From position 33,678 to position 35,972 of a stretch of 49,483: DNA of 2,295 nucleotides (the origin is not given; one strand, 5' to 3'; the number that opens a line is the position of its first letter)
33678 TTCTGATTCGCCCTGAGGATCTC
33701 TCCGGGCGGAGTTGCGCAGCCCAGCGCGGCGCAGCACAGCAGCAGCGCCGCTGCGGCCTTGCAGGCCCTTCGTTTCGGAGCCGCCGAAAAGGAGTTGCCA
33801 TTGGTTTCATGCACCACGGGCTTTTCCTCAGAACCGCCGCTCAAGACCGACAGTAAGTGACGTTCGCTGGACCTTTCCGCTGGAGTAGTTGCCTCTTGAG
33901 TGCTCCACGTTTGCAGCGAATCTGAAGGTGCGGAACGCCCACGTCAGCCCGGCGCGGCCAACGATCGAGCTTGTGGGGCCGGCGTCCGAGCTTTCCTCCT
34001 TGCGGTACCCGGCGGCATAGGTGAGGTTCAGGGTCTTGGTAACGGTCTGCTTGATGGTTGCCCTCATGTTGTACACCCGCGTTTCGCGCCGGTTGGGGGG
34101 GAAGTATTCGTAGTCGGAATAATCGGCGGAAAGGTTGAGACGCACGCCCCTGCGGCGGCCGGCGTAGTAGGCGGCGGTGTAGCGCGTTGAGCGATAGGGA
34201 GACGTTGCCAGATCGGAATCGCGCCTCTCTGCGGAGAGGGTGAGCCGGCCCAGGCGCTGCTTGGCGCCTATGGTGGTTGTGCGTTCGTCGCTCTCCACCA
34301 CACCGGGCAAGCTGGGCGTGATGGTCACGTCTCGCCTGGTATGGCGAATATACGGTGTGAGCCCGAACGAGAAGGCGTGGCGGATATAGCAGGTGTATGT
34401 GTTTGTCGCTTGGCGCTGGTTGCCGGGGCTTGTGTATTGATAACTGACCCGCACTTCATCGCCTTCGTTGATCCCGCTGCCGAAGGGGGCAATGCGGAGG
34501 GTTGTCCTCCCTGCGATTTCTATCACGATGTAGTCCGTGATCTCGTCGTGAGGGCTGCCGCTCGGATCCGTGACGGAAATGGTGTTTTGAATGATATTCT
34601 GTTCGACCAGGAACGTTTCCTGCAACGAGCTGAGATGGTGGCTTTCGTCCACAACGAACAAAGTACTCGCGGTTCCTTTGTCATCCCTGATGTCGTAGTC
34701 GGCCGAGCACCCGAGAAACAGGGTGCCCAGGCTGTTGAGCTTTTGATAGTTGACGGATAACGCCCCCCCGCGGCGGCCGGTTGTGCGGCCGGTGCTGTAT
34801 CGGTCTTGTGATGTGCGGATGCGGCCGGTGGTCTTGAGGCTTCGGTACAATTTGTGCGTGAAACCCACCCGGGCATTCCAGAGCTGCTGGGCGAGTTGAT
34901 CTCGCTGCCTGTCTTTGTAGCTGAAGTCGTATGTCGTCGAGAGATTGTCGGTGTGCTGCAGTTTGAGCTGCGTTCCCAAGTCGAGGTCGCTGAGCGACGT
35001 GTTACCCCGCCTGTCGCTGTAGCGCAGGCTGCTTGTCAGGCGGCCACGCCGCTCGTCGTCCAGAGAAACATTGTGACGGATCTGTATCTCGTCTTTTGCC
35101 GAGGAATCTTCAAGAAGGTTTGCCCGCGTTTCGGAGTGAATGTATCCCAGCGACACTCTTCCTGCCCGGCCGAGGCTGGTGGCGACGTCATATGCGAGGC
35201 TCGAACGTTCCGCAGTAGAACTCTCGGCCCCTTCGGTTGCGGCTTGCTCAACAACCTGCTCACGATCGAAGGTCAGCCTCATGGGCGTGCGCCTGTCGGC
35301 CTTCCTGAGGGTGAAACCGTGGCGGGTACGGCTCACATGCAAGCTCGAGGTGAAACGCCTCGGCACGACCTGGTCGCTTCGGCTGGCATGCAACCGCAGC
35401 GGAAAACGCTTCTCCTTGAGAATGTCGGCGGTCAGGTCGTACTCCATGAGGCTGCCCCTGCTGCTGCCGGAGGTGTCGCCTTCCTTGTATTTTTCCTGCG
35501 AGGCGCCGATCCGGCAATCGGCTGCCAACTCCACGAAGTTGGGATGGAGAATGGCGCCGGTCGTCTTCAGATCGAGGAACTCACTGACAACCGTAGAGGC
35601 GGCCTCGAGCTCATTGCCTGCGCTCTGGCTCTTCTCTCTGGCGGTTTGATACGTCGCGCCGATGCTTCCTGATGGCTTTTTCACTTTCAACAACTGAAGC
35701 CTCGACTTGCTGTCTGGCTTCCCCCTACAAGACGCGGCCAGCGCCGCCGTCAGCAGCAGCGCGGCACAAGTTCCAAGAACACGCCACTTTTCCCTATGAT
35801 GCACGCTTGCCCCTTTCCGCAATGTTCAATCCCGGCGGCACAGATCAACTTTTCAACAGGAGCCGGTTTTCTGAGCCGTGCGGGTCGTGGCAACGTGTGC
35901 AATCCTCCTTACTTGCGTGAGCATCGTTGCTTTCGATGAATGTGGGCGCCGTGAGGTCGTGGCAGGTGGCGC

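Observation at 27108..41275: Candidate new porin-cytochrome / extracellular electron transfer system led by a NusG paralog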

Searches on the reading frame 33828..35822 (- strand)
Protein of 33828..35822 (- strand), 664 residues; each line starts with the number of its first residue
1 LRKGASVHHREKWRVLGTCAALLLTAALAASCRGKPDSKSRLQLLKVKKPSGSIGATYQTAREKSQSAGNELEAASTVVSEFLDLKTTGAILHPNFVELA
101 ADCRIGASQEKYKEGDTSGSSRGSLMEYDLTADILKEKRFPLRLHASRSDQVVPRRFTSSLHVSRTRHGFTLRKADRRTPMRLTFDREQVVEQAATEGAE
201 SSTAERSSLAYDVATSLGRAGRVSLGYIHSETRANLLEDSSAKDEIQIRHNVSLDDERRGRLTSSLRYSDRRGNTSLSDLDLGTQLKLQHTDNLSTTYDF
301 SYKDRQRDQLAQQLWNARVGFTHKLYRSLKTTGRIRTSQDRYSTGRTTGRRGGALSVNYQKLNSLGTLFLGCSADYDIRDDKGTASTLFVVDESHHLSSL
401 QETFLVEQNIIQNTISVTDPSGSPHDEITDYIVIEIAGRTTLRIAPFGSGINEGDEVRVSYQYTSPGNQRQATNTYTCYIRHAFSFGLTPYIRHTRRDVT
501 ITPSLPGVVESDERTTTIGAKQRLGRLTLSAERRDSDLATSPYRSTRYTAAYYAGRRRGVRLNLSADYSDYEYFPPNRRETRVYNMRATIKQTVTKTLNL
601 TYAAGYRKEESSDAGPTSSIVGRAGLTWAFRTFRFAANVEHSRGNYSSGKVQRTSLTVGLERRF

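Call 4: search_protein_families(library=pfam, proteins=[window:33828-35822:-], max_evalue=0.01)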
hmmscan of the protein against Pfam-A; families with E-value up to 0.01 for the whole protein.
window:33828-35822:- (664 aa): 0 families

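Call 17: find_homologous_proteins(query=window:33828-35822:-, max_evalue=0.001)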
Query window:33828-35822:- (664 aa): 5 proteins with E <= 0.001 among 8000 candidates.
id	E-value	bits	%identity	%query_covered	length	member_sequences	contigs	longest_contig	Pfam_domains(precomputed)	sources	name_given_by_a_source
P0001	0.0e+0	1354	100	93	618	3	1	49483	-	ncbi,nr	ncbi:MAG: hypothetical protein HQ592_06375 [Planctomycetes bacterium]|nr:hypothetical protein [Planc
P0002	6.8e-258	875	66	92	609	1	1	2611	-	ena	-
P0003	1.5e-213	729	52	97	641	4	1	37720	-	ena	-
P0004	2.8e-28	117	23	85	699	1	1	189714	-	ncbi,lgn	-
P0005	5.1e-27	113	24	84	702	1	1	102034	-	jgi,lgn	-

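Call 27: search_protein_families(library=ncbifam, proteins=[window:33828-35822:-], max_evalue=0.01)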
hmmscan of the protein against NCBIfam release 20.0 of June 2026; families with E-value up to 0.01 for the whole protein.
window:33828-35822:- (664 aa): 1 family
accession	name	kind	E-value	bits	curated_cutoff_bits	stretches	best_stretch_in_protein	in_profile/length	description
NF052337.1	tail_tube_6XGR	equivalog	0.0079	15.7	60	0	401-474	107-179/245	phage tail tube protein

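Call 28: predict_structure(alignment_id=A1)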
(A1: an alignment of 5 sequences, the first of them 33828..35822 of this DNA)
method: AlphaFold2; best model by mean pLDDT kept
length: 664 residues; sequences in the alignment: 5
mean_pLDDT: 68.9   pTM: 0.57
mean pLDDT of the five models: 68.9, 50.9, 49.7, 46.3, 35.8
residues with pLDDT >= 90: 136; 70-90: 239; 50-70: 131; < 50: 158
segments of 3 or more residues with pLDDT < 50: 1-93, 95-138, 151-160, 446-448, 505-508
pLDDT, mean of each block of 10 residues (from residue 1): 27 31 31 30 24 27 35 39 41 46 44 35 29 40 53 45 64 76 82 57 80 85 90 68 89 76 92 80 92 92 83 91 90 93 83 94 92 92 72 67 62 70 61 63 60 71 72 90 93 90 56 87 90 85 89 72 88 80 87 81 85 74 81 76 64 64 58
secondary structure, 60 per line:
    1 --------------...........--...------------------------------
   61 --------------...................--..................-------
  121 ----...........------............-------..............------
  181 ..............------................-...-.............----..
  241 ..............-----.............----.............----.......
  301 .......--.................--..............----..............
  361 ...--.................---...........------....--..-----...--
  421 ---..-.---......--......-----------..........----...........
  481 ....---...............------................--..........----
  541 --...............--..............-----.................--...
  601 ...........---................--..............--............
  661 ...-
elements in order (helices of 4 or more, strands of 3 or more residues): H15-25 E75-93 E96-113 E125-135 E142-153 E161-174 E181-194 E201-216 E222-234 E239-254 E260-272 E277-289 E294-307 E310-326 E329-342 E347-363 E366-382 E386-396 E403-406 E416-418 E431-436 E439-444 E456-465 E470-484 E488-502 E509-524 E527-536 E543-557 E560-573 E579-595 E598-611 E615-630 E633-646 E649-663

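Call 29: search_protein_representatives(alignment_id=A1)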
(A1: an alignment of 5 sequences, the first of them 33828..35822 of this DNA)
Query: 5 sequences, 650 profile positions. Proteins with E-value up to 0.001 (for the whole library): 1958; up to 1e-10: 1510; up to 1e-30: 523. The best 150 are listed.
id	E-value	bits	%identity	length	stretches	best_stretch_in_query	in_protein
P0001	0.0e+00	1038.7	-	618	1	34-650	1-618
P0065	4.4e-180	616.5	-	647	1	7-648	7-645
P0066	4.1e-175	600.1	-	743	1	18-649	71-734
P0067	7.1e-175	599.3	-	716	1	22-649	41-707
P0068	8.3e-169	579.3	-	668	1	16-650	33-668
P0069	6.4e-165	566.4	-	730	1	17-650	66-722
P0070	2.5e-162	557.9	-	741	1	18-649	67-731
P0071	2.4e-161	554.7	-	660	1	9-648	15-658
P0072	4.9e-158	543.7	-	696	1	32-649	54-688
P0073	2.5e-157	541.4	-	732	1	8-650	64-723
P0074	4.6e-149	514.0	-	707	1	22-650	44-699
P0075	3.2e-148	511.3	-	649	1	16-616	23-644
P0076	7.9e-147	506.7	-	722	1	29-650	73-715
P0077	6.2e-137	474.0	-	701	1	6-648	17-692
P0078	1.2e-135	469.7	-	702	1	15-648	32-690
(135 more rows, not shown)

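Call 37: fold_search(model_id=the predicted structure, library=pdb)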
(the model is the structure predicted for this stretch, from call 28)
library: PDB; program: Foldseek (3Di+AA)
matches with E <= 10: 828; with E <= 0.001: 268
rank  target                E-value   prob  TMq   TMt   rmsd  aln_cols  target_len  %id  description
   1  9rpr_A                3.3e-09  1.00  0.28  0.26  23.7       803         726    8  Cryo-EM structure of LptDEM complex containing Shigella flexneri LptE and endogenous E. coli LptD and LptM (released 2025-12-10)
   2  2hdf                  7.5e-09  1.00  0.33  0.36  11.8       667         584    9  Crystal structure of the Colicin I receptor Cir from E.coli (released 2007-05-08)
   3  9fz5_A                7.5e-09  1.00  0.26  0.24  25.0       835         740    8  Cryo-EM structure of LptDE-YedD complex from Escherichia Coli (released 2025-04-09)
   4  7zgx_A                1.0e-08  1.00  0.32  0.24  20.5       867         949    8  S-layer Deinoxanthin Binding Complex, C1 symmetry (released 2022-07-13)
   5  8agd_A                1.3e-08  1.00  0.33  0.22  20.3       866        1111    8  Full SDBC and SOD assembly (released 2023-04-12)
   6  6r2q_B                2.4e-08  1.00  0.42  0.43  16.4       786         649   10  Structure of the Mtr complex (released 2020-04-22)
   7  9nn6_A                3.6e-08  1.00  0.31  0.32  16.4       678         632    8  E. coli Cir in Complex with the RBD of Microcin V (released 2025-09-24)
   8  9i92_A                4.2e-08  1.00  0.36  0.42  10.6       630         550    8  Cryo-EM structure of Shigella flexneri LptDE bound by a Bicyclic peptide molecule (Compound 1) (released 2025-10-15)
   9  9i98_A                4.8e-08  1.00  0.36  0.42  10.7       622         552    8  Cryo-EM structure of Shigella flexneri LptDE bound by a Bicyclic peptide molecule (Compound 13) (released 2025-10-15)
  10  8h1s_C                5.5e-08  1.00  0.28  0.24  25.1       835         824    8  Crystal structure of apo-LptDE complex (released 2023-10-11)
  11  9i95_A                5.8e-08  1.00  0.36  0.40  11.9       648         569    9  Cryo-EM structure of Shigella flexneri LptDE bound by a Bicyclic peptide molecule (Compound 4) (released 2025-10-15)
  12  9rps_A                6.1e-08  1.00  0.28  0.26  23.8       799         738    7  Cryo-EM structure of Shigella flexneri LptDE in complex with RTP45 superinfection exclusion protein from RTP bacteriop (released 2025-12-10)
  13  4q35_A                7.6e-08  1.00  0.29  0.26  26.1       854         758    8  Structure of a membrane protein (released 2014-06-25)
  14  9a39_MODEL_1_A        1.1e-07  1.00  0.37  0.33  26.5       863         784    9  Model of E. coli LptD by in-cell photo-crosslinking MS and deep learning (released 2023-02-24)
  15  9kn3_A                1.2e-07  1.00  0.26  0.24  24.6       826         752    8  Cryo-EM structure of LptDEM complex from Escherichia coli (released 2025-07-23)
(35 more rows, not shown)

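Call 46: find_encoding_contigs(protein=P0003, flank=10000, max_places=2)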
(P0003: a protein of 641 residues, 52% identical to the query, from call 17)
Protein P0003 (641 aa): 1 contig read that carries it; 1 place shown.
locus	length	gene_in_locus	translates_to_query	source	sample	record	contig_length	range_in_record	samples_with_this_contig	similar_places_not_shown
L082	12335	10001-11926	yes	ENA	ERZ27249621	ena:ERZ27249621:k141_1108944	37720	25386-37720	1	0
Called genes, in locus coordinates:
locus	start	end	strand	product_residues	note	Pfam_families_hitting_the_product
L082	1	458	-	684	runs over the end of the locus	PF04055:Radical_SAM, PF22451:NirdL-like_HTH, PF17805:AsnC_trans_reg2, PF22451:NirdL-like_HTH, PF17805:AsnC_trans_reg2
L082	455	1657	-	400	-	PF04055:Radical_SAM, PF13353:Fer4_12, PF13186:SPASM (weak)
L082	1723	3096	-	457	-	PF00072:Response_reg, PF07728:AAA_5 (faint), PF00158:Sigma54_activat, PF14532:Sigma54_activ_2, PF25601:AAA_lid_14, PF02954:HTH_8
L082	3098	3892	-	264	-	PF00512:HisKA, PF02518:HATPase_c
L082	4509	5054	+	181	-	PF02357:NusG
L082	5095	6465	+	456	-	PF14522:Cytochrome_C7 (faint), PF14537:Cytochrom_c3_2 (faint), PF09699:Paired_CXXCH_1, PF22113:Mtrc-MtrF_II-IV_dom (weak), PF09699:Paired_CXXCH_1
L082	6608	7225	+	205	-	PF09699:Paired_CXXCH_1 (weak)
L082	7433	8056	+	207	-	PF14522:Cytochrome_C7 (faint), PF09699:Paired_CXXCH_1 (weak)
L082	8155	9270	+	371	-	PF25021:TEN_NHL (faint), PF25210:Kelch_FKB95 (weak), PF01436:NHL (faint), PF17170:DUF5128 (weak)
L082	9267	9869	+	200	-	PF02085:Cytochrom_CIII (weak), PF14537:Cytochrom_c3_2 (faint), PF14522:Cytochrome_C7 (faint), PF09699:Paired_CXXCH_1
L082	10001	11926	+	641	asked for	-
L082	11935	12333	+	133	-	?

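Call 50: predict_structure(alignment_id=A3)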
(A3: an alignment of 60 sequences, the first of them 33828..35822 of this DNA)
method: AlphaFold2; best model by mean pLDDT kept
length: 664 residues; sequences in the alignment: 60
mean_pLDDT: 90.7   pTM: 0.75
mean pLDDT of the five models: 90.7, 89.9, 89.4, 88.2, 88.0
residues with pLDDT >= 90: 488; 70-90: 127; 50-70: 25; < 50: 24
segments of 3 or more residues with pLDDT < 50: 1-14, 31-39
pLDDT, mean of each block of 10 residues (from residue 1): 35 51 64 46 89 97 91 93 97 95 95 88 92 97 97 75 95 97 98 77 96 95 98 90 98 92 98 93 98 97 94 97 95 98 94 98 98 98 89 87 88 90 83 86 77 87 90 98 98 98 86 97 97 95 97 86 97 94 97 95 97 93 97 97 93 96 97
secondary structure, 60 per line:
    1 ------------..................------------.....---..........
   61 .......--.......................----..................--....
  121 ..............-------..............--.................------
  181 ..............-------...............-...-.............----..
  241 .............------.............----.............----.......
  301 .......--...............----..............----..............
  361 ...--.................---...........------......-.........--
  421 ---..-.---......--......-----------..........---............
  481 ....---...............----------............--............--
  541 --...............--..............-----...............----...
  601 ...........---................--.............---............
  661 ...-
elements in order: H13-30 E43-47 E51-67 E70-92 E97-114 E117-134 E142-155 E158-174 E181-194 E202-216 E222-234 E239-253 E260-272 E277-289 E294-307 E310-324 E329-342 E347-363 E366-382 E386-396 E403-408 E410-418 E431-436 E439-444 E456-465 E469-484 E488-502 E513-524 E527-538 E543-557 E560-573 E579-593 E598-611 E615-630 E633-645 E649-663

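Call 53: find_encoding_contigs(protein=P0004, flank=10000, max_places=1)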
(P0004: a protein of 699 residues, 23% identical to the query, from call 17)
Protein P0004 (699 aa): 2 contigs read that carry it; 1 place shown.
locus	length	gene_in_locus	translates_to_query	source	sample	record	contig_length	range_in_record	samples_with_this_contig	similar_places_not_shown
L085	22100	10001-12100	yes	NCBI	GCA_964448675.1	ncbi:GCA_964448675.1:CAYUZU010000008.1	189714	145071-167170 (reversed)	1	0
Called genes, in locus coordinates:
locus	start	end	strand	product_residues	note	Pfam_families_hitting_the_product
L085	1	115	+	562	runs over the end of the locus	PF01839:FG-GAP (weak), PF13517:FG-GAP_3 (faint), PF01839:FG-GAP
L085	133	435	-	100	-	-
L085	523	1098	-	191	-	PF13580:SIS_2, PF01380:SIS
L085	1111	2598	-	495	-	PF00294:PfkB, PF01467:CTP_transf_like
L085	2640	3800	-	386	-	PF01071:GARS_A (weak), PF08442:ATP-grasp_2, PF13549:ATP-grasp_5, PF24948:Citrate_synth_N, PF00549:Ligase_CoA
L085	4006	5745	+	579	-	PF10114:PocR (weak), PF01590:GAF, PF13185:GAF_2, PF13492:GAF_3, PF07228:SpoIIE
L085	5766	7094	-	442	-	PF14522:Cytochrome_C7 (faint), PF14537:Cytochrom_c3_2 (faint), PF22113:Mtrc-MtrF_II-IV_dom (faint), PF09699:Paired_CXXCH_1 (faint), PF13435:Cytochrome_C554 (faint)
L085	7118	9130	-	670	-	PF01436:NHL (faint), PF17170:DUF5128 (faint), PF09699:Paired_CXXCH_1 (faint), PF14522:Cytochrome_C7 (faint), PF14537:Cytochrom_c3_2 (faint), PF22113:Mtrc-MtrF_II-IV_dom (faint)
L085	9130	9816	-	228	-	PF14522:Cytochrome_C7 (faint), PF09699:Paired_CXXCH_1 (weak)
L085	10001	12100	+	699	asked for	-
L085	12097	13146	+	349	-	PF17170:DUF5128, PF01436:NHL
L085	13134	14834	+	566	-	PF14522:Cytochrome_C7 (faint), PF14537:Cytochrom_c3_2 (faint), PF22113:Mtrc-MtrF_II-IV_dom (faint), PF09699:Paired_CXXCH_1 (weak)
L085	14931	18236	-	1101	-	PF01578:Cytochrom_C_asm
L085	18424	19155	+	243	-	PF04337:DUF480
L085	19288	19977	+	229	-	-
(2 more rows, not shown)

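Call 56: fold_search(model_id=the predicted structure, library=pdb)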
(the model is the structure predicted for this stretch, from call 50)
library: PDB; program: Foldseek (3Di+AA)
matches with E <= 10: 819; with E <= 0.001: 283
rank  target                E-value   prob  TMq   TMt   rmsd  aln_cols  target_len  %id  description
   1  2hdf                  1.1e-09  1.00  0.30  0.33  12.9       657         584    9  Crystal structure of the Colicin I receptor Cir from E.coli (released 2007-05-08)
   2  2hdi_A                5.9e-09  1.00  0.28  0.30  15.2       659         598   10  Crystal structure of the Colicin I receptor Cir from E.coli in complex with receptor binding domain of Colicin Ia. (released 2007-05-08)
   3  9nn6_A                1.6e-08  1.00  0.33  0.35  13.9       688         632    9  E. coli Cir in Complex with the RBD of Microcin V (released 2025-09-24)
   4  6r2q_B                2.0e-08  1.00  0.43  0.44  14.3       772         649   11  Structure of the Mtr complex (released 2020-04-22)
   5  8agd_A                2.7e-08  1.00  0.35  0.24  19.0      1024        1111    8  Full SDBC and SOD assembly (released 2023-04-12)
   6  9fz5_A                2.8e-08  1.00  0.34  0.32  18.0       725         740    7  Cryo-EM structure of LptDE-YedD complex from Escherichia Coli (released 2025-04-09)
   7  9fw9_D                5.7e-08  1.00  0.30  0.29  18.6       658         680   11  Cryo-EM structure of the type 1 pilus assembly platform as part of the FimA-bound chaperone-usher pilus complex (FimDH (released 2025-06-04)
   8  9i98_A                8.2e-08  1.00  0.33  0.37  12.8       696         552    8  Cryo-EM structure of Shigella flexneri LptDE bound by a Bicyclic peptide molecule (Compound 13) (released 2025-10-15)
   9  9rpr_A                9.9e-08  1.00  0.26  0.24  21.3       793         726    8  Cryo-EM structure of LptDEM complex containing Shigella flexneri LptE and endogenous E. coli LptD and LptM (released 2025-12-10)
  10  5ixm_C                1.5e-07  1.00  0.33  0.38  13.4       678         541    8  The LPS Transporter LptDE from Yersinia pestis, core complex (released 2016-05-18)
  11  5ixm_G                1.8e-07  1.00  0.34  0.39  13.2       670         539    8  The LPS Transporter LptDE from Yersinia pestis, core complex (released 2016-05-18)
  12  9fy9_D                1.8e-07  1.00  0.30  0.29  20.1       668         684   11  Cryo-EM structure of the type 1 chaperone-usher pilus FimD-tip complex (FimDHGFC) - Conformer 1 (released 2025-06-04)
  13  4q35_A                2.7e-07  1.00  0.26  0.24  23.0       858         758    8  Structure of a membrane protein (released 2014-06-25)
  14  4rvw                  2.9e-07  1.00  0.29  0.31  15.4       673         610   10  Structure of the bacterial Zn-transporter ZnuD from Neisseria meningitidis (soaked with 20 micromolar Zinc) (released 2015-08-19)
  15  9i92_A                3.0e-07  1.00  0.33  0.38  12.2       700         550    8  Cryo-EM structure of Shigella flexneri LptDE bound by a Bicyclic peptide molecule (Compound 1) (released 2025-10-15)
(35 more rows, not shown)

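Call 73: list_cluster_members(proteins=[P0001, P0006])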
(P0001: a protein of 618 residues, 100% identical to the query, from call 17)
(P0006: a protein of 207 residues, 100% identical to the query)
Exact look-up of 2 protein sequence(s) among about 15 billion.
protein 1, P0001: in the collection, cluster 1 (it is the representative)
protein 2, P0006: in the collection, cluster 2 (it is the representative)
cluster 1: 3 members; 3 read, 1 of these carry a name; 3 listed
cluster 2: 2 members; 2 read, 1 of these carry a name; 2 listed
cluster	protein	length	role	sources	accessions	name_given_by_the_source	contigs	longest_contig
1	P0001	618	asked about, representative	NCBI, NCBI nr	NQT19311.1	MAG: hypothetical protein HQ592_06375 [Planctomycetes bacterium] | hypothetical protein [Planctomycetota bacterium]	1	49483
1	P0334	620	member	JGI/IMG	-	-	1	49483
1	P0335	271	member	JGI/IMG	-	-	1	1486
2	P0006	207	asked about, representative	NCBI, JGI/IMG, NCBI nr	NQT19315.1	MAG: hypothetical protein HQ592_06395 [Planctomycetes bacterium] | hypothetical protein [Planctomycetota bacterium]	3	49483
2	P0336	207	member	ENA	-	-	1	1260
